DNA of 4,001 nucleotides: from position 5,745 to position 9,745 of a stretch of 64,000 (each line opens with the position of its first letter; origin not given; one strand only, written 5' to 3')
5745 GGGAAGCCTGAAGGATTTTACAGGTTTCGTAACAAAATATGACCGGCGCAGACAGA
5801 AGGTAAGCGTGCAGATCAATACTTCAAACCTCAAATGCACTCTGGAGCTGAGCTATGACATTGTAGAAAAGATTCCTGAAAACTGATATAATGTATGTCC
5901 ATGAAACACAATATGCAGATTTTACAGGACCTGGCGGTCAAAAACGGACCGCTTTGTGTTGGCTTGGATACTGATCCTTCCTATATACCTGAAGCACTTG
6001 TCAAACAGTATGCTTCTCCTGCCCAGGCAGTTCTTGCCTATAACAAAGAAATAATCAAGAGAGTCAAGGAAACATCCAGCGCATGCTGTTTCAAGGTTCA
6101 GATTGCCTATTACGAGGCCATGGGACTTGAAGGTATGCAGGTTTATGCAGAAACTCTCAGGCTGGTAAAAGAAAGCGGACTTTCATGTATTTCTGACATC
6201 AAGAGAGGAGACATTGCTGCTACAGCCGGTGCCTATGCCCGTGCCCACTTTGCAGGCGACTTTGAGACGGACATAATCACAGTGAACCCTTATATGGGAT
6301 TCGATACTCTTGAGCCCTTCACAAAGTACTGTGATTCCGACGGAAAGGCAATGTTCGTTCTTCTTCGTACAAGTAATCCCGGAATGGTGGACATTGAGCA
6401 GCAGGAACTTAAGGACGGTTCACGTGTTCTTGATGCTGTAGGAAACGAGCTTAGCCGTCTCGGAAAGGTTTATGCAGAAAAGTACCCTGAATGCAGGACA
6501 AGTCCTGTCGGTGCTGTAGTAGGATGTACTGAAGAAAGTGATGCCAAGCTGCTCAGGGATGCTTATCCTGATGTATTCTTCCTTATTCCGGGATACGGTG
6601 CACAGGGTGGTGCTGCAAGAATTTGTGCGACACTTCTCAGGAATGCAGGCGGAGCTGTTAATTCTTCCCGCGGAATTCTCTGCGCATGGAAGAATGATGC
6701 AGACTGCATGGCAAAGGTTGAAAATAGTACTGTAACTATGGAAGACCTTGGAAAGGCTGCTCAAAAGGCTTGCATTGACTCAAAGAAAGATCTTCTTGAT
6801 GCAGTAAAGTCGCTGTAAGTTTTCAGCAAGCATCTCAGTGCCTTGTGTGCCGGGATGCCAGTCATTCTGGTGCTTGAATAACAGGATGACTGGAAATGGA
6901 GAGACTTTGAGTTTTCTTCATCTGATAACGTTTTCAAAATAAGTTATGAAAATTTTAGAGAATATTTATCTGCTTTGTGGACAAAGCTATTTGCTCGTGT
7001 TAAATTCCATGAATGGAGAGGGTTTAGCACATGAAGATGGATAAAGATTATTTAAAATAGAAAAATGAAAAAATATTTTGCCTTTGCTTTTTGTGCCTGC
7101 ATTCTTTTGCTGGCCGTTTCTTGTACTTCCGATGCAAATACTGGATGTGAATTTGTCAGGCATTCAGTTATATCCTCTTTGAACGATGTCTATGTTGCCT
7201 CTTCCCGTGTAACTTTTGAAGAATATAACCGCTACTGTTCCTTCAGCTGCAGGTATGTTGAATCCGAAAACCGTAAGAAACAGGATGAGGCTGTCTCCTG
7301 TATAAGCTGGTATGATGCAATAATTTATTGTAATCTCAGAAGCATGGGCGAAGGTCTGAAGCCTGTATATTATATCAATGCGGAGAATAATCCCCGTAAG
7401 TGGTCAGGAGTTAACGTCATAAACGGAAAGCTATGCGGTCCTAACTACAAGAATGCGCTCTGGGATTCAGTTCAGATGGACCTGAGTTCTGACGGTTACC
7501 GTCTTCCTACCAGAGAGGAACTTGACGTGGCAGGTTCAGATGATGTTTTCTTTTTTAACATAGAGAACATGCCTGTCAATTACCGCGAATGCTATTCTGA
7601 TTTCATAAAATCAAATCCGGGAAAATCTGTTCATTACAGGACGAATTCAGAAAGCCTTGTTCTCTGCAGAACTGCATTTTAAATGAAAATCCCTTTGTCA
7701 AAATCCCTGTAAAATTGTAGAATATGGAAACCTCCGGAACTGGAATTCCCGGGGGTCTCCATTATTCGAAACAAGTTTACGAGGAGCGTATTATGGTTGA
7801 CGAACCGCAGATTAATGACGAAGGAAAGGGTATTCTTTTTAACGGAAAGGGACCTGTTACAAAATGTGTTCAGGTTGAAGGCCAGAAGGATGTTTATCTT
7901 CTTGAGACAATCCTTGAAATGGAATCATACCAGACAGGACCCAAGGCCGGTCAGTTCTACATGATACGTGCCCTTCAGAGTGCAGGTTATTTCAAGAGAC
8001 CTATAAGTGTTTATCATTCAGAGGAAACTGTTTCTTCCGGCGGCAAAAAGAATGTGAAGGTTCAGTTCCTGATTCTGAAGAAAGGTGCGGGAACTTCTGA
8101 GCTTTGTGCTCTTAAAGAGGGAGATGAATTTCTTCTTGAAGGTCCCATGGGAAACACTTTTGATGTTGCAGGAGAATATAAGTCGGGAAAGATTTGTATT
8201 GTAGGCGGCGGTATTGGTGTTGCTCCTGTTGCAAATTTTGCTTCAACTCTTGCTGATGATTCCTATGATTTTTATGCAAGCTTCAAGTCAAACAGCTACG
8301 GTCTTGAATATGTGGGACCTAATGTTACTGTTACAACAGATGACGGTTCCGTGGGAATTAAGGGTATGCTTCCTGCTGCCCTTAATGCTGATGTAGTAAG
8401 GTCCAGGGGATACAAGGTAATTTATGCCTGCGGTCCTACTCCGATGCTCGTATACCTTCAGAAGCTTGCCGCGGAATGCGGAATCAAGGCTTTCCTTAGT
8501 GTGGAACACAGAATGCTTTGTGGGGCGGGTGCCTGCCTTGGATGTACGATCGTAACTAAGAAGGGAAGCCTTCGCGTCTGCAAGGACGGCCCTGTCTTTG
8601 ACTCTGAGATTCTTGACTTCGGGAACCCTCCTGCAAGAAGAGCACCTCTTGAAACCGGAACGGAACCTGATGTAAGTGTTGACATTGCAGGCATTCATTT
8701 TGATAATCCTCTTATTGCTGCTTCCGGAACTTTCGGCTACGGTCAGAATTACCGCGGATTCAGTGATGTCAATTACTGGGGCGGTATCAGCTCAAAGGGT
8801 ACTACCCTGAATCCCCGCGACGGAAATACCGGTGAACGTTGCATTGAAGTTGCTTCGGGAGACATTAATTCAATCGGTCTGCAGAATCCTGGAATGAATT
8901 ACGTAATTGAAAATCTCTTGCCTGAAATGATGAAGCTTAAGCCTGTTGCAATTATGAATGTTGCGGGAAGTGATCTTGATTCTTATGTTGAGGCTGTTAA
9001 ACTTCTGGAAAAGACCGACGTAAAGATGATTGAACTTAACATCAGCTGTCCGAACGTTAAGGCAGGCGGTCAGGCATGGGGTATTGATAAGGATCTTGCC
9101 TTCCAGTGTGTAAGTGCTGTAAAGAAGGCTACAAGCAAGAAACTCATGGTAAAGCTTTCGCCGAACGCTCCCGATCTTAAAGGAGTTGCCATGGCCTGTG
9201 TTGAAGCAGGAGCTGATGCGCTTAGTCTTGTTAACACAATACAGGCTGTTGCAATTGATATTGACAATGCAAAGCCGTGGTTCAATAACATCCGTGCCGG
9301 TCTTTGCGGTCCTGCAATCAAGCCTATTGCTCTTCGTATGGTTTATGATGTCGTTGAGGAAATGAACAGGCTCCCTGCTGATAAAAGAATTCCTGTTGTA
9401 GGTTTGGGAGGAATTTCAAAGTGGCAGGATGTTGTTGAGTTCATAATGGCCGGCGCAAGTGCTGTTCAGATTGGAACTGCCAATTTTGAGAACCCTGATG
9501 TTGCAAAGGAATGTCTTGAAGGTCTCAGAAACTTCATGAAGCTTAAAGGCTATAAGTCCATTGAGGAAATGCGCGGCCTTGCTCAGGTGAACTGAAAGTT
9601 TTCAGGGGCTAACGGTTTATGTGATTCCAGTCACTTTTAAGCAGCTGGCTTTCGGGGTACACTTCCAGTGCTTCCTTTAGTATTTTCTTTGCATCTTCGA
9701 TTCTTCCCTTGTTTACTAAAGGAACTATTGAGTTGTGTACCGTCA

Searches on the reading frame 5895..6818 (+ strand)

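Call 67: search_protein_families(library=pfam, max_evalue=0.000001, proteins=[window:5895-6818:+])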
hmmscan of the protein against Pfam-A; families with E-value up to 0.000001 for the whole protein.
window:5895-6818:+ (307 aa): 1 family
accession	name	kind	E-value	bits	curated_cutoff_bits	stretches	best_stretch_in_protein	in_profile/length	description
PF00215.30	OMPdecase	-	3.6e-23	83.1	27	1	19-241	2-182/221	Orotidine 5'-phosphate decarboxylase / HUMPS family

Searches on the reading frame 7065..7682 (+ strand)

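Call 67: search_protein_families(library=pfam, max_evalue=0.000001, proteins=[window:7065-7682:+])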
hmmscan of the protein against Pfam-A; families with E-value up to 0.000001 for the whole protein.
window:7065-7682:+ (205 aa): 1 family
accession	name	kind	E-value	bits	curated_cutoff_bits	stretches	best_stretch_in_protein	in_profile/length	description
PF03781.23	FGE-sulfatase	-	5.7e-07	29.9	23.3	0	61-157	77-122/255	Sulfatase-modifying factor enzyme 1-like domain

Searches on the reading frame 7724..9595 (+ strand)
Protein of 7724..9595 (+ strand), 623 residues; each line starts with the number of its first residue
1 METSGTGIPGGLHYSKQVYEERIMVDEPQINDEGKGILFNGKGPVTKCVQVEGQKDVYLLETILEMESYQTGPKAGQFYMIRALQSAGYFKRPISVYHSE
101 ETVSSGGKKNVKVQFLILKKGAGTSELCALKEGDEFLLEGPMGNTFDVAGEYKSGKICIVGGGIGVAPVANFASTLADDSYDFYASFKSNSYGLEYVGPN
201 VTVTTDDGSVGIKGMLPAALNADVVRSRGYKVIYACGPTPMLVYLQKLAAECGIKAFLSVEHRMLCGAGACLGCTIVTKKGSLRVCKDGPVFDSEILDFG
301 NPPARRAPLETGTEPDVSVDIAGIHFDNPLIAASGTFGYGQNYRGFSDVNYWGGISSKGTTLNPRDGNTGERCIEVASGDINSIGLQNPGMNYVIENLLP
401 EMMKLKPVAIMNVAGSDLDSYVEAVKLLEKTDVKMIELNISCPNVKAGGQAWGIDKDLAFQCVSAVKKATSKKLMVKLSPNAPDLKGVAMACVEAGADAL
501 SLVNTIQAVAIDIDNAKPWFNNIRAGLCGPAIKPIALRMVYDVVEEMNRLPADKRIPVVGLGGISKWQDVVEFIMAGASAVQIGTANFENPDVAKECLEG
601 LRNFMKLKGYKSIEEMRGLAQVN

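Call 67: search_protein_families(library=pfam, max_evalue=0.000001, proteins=[window:7724-9595:+])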
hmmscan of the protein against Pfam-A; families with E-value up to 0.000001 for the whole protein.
window:7724-9595:+ (623 aa): 3 families
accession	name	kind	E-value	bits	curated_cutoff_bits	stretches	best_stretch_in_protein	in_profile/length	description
PF01180.27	DHO_dh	-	5e-69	233.1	27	1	318-605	3-291/291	Dihydroorotate dehydrogenase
PF10418.14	DHODB_Fe-S_bind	-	3.3e-14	52.8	23.9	1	261-297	1-40/41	Iron-sulfur cluster binding domain of dihydroorotate dehydrogenase B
PF01207.24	Dus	-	2.9e-09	36.9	20.4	0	410-479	57-130/311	Dihydrouridine synthase (Dus)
